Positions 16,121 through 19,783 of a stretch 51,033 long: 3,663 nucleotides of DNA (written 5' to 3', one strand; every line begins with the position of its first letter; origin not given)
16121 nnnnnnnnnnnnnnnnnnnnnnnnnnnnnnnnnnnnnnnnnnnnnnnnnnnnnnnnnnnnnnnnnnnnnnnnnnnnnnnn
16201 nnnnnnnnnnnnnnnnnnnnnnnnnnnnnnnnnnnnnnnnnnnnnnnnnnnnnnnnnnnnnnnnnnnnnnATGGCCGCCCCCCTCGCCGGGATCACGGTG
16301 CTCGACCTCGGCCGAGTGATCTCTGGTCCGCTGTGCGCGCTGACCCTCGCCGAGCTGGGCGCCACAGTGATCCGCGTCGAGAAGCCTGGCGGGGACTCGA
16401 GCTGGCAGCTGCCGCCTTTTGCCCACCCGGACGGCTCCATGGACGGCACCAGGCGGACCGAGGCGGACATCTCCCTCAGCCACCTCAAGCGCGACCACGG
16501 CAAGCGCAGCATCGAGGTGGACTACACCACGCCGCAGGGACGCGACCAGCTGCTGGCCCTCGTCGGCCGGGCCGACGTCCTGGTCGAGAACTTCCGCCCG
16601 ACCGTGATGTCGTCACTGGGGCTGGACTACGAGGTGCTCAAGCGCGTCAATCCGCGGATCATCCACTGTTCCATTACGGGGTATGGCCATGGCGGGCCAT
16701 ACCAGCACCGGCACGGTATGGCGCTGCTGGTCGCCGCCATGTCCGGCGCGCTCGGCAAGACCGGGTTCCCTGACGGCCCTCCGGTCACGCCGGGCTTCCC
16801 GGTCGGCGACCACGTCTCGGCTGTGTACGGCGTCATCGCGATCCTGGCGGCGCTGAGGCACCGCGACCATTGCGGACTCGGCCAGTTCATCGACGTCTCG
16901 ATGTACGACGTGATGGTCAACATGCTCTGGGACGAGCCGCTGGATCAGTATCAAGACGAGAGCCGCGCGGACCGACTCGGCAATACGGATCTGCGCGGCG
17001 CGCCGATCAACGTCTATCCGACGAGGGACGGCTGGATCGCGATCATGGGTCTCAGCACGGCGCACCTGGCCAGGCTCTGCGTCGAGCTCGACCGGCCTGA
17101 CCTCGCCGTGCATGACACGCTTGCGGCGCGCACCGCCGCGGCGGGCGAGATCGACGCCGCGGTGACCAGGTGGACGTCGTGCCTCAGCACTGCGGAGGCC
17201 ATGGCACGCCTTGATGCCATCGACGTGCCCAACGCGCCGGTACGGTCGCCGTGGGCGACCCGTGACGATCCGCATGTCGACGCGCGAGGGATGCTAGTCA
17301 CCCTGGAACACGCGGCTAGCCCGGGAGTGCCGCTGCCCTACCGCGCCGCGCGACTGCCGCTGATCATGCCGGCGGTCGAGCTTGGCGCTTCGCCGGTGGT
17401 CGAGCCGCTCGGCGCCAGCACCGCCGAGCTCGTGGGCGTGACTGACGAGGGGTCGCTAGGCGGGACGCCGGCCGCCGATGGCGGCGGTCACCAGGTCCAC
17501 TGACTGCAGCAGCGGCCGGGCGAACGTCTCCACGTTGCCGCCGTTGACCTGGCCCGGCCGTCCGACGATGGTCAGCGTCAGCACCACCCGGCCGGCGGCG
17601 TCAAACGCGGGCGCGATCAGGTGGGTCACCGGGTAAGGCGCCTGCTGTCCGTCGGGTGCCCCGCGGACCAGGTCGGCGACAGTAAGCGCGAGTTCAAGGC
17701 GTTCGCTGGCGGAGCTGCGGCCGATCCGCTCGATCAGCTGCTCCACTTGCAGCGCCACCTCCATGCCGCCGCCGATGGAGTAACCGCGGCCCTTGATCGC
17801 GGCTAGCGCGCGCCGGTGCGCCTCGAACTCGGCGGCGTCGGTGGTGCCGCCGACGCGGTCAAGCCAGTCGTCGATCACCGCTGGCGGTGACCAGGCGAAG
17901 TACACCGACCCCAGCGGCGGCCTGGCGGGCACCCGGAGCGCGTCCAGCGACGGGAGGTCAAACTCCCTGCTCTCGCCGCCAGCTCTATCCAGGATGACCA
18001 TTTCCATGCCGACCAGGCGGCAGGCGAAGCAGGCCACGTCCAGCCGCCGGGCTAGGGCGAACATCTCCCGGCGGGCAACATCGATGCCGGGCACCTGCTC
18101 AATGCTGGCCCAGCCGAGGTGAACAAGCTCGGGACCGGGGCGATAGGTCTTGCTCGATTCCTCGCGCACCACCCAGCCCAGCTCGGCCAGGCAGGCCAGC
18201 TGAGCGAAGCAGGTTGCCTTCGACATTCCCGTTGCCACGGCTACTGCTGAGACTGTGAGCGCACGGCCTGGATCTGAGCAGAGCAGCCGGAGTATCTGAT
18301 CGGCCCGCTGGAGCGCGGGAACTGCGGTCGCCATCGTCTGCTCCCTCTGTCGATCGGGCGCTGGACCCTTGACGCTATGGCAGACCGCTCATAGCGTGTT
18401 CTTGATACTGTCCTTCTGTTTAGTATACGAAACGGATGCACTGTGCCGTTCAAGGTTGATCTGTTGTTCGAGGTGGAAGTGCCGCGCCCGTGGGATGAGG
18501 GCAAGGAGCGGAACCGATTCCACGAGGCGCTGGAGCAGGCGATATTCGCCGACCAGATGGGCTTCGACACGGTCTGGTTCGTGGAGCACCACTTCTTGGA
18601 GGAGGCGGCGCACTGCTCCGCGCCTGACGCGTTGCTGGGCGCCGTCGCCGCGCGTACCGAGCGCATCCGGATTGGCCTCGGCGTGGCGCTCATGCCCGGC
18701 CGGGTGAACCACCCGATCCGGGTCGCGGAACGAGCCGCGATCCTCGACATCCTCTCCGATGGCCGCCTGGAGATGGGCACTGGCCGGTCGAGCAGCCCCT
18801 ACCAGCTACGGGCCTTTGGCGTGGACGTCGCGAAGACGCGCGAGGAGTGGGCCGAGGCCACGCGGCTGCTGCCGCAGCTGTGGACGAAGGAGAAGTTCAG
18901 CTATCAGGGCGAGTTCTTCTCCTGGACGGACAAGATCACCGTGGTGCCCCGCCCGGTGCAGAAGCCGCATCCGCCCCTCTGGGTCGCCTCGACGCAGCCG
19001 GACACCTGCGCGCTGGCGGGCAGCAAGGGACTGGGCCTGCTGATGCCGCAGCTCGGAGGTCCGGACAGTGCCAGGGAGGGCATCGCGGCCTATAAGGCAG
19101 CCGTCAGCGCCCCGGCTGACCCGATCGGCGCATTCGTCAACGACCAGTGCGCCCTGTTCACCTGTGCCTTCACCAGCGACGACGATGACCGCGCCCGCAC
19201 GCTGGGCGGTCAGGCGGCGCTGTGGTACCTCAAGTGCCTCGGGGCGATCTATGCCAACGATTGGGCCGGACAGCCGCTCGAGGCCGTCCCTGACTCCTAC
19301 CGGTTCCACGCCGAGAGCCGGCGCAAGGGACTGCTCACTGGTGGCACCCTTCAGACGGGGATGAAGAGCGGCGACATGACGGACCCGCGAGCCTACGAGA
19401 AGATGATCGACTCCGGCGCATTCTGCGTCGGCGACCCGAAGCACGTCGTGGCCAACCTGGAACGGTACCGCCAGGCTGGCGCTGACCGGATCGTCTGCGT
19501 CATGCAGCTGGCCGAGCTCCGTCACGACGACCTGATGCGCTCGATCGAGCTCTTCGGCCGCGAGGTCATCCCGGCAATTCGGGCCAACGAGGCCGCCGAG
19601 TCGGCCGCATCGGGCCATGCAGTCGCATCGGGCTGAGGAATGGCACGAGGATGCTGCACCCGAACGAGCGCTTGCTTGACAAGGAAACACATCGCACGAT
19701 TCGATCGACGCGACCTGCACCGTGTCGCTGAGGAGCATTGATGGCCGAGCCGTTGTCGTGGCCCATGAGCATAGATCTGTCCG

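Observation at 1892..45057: Ten promoter-region copies of a KstR2-type palindrome (core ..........) suggest one large regulon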

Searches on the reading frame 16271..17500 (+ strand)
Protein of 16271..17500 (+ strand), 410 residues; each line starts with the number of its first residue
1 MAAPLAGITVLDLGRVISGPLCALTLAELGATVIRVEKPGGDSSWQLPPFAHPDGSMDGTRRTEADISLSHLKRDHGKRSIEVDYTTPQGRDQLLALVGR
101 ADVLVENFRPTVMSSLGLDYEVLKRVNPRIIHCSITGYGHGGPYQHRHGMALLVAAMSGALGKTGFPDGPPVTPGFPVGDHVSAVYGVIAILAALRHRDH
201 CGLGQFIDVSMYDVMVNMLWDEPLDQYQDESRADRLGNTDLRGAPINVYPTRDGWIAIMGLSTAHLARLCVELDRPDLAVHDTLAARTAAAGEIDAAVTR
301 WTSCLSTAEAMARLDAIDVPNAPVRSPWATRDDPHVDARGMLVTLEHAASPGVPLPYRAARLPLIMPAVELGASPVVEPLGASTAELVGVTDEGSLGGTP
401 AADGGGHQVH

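Call 45: search_protein_families(library=ncbifam, proteins=[window:16271-17500:+], max_evalue=1e-10)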
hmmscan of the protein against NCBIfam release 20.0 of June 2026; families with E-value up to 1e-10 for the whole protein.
window:16271-17500:+ (410 aa): 7 families
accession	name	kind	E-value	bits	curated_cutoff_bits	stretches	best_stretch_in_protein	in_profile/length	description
NF041294.1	Scnl_mescCoAtase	equivalog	8.4e-73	245.7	700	1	5-348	4-343/381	succinyl-CoA:mesaconate CoA-transferase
NF052585.1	SucGlutTfsCaiB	equivalog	5.9e-70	235.9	750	1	3-386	6-383/394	succinate--glutarate CoA-transferase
NF003809.0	PRK05398.1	subfamily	9.1e-54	182.6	442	1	1-219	1-208/416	formyl-CoA transferase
TIGR03253.1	oxalate_frc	equivalog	1.8e-51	175.2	504.2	1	3-219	2-207/416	formyl-CoA transferase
NF008511.0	PRK11430.1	equivalog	5.5e-51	173.9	522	1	3-368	8-364/381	CoA:oxalate CoA-transferase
NF002914.1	PRK03525.1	equivalog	2.5e-22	79.4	413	1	4-344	9-338/400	L-carnitine CoA-transferase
TIGR04253.1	mesacon_CoA_iso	equivalog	1.4e-15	57.2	725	1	5-396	3-400/403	2-methylfumaryl-CoA isomerase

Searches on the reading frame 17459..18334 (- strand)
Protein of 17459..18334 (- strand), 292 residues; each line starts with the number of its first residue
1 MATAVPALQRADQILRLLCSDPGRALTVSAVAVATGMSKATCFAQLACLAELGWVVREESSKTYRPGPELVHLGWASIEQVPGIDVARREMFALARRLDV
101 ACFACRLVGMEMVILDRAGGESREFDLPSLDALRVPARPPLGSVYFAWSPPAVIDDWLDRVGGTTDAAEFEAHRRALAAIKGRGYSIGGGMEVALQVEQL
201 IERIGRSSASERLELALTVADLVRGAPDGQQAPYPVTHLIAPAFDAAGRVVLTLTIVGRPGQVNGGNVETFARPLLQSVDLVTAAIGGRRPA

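Call 7: search_protein_families(library=pfam, proteins=[window:17459-18334:-])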
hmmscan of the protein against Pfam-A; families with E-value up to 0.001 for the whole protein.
window:17459-18334:- (292 aa): 2 families
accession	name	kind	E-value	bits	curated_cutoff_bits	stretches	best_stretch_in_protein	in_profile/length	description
PF09339.16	HTH_IclR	-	4.2e-08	33.3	22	1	7-58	1-51/52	IclR helix-turn-helix domain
PF12802.13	MarR_2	-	4.7e-07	30.3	27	1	13-61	9-56/61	MarR family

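Call 13: search_protein_families(library=ncbifam, proteins=[window:17459-18334:-])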
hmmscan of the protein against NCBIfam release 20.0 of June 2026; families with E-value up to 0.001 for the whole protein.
window:17459-18334:- (292 aa): 4 families
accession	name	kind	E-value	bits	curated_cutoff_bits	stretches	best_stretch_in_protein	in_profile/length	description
TIGR02431.1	pcaR_pcaU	subfamily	1.4e-09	37.6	284.75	1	13-187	13-188/248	beta-ketoadipate pathway transcriptional regulators, PcaR/PcaU/PobR family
NF045644.1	TransRegBhcR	equivalog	3.5e-08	33.1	350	1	3-96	20-111/267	HTH-type transcriptional regulator BhcR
NF011671.1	PRK15090.1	equivalog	1.3e-06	27.8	275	1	5-102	10-105/256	DNA-binding transcriptional regulator KdgR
NF033788.1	HTH_metalloreg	subfamily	8.5e-05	22.3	55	0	13-62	15-62/77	metalloregulator ArsR/SmtB family transcription factor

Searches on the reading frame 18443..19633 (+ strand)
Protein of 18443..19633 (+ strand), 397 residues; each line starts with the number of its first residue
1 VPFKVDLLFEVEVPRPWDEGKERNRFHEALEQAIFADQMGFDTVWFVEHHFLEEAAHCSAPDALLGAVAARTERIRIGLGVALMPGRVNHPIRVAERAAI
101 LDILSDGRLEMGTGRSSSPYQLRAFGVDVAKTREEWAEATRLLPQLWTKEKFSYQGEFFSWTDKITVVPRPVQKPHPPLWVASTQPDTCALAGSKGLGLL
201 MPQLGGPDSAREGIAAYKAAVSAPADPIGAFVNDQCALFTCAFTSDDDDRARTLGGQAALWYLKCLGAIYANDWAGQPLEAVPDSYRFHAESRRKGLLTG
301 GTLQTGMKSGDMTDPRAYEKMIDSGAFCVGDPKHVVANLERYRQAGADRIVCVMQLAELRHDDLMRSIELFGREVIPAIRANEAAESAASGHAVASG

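Call 7: search_protein_families(library=pfam, proteins=[window:18443-19633:+])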
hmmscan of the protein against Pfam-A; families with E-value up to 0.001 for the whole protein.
window:18443-19633:+ (397 aa): 1 family
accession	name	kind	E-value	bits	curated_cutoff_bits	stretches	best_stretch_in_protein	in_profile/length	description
PF00296.26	Bac_luciferase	-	6.7e-56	190.4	27.9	1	20-349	17-314/314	Luciferase-like monooxygenase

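Call 45: search_protein_families(library=ncbifam, proteins=[window:18443-19633:+], max_evalue=1e-10)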
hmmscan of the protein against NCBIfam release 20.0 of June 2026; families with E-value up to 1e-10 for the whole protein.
window:18443-19633:+ (397 aa): 26 families (the best 25 are shown)
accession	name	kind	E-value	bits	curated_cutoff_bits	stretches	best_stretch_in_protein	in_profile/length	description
TIGR03858.1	LLM_2I7G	subfamily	6e-39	134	462.25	1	21-252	20-245/337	Atu2307/SP_0267 family LLM class monooxygenase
TIGR04027.1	LLM_KPN_01858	hypoth_equivalog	2.7e-37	128.5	412.9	1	17-201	10-183/326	putative FMN-dependent luciferase-like monooxygenase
TIGR03619.1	F420_Rv2161c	subfamily_domain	3.5e-34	118.5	166.9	1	33-221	4-202/247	TIGR03619 family F420-dependent LLM class oxidoreductase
TIGR04020.1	seco_metab_LLM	subfamily_domain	2.1e-29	102.7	244.45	1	21-367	13-333/341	MupA/Atu3671 family FMN-dependent luciferase-like monooxygenase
TIGR03558.1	oxido_grp_1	subfamily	2.6e-29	102.4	166.95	1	21-265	14-245/325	MsnO8 family LLM class oxidoreductase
TIGR04036.1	LLM_CE1758_fam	subfamily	5.5e-28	97.8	479.1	1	20-200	21-198/355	CE1758 family FMN-dependent luciferase-like monooxygenase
TIGR03857.1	F420_MSMEG_2249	hypoth_equivalog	2.4e-24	86.2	218.4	1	26-352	13-321/329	TIGR03857 family LLM class F420-dependent oxidoreductase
TIGR03560.1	F420_Rv1855c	subfamily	8.1e-24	84.7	231.4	1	24-183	10-174/227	TIGR03560 family F420-dependent LLM class oxidoreductase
TIGR03571.1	lucif_BA3436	subfamily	2.4e-21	76.3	303.9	1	11-188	15-194/304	TIGR03571 family LLM class oxidoreductase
TIGR03557.1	F420_G6P_family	subfamily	3e-19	69.3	210.4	1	27-199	13-185/316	TIGR03557 family F420-dependent LLM class oxidoreductase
TIGR04465.1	ArgArg_F420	equivalog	5.2e-19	68.5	470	1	22-251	55-279/364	F420-dependent hydroxymycolic acid dehydrogenase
NF002619.0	PRK02271.1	equivalog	6.5e-18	65.1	276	1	29-203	16-178/329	5,10-methylenetetrahydromethanopterin reductase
NF052254.1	luciferase_Alph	exception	1.6e-16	60.5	600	1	34-268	29-256/354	luciferase subunit alpha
TIGR04024.1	F420_NP1902A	hypoth_equivalog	2.5e-16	59.3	345.4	1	24-284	12-257/330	TIGR04024 family LLM class F420-dependent oxidoreductase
TIGR03564.1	F420_MSMEG_4879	subfamily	6e-16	58.9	234.25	1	31-216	3-176/265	TIGR03564 family F420-dependent LLM class oxidoreductase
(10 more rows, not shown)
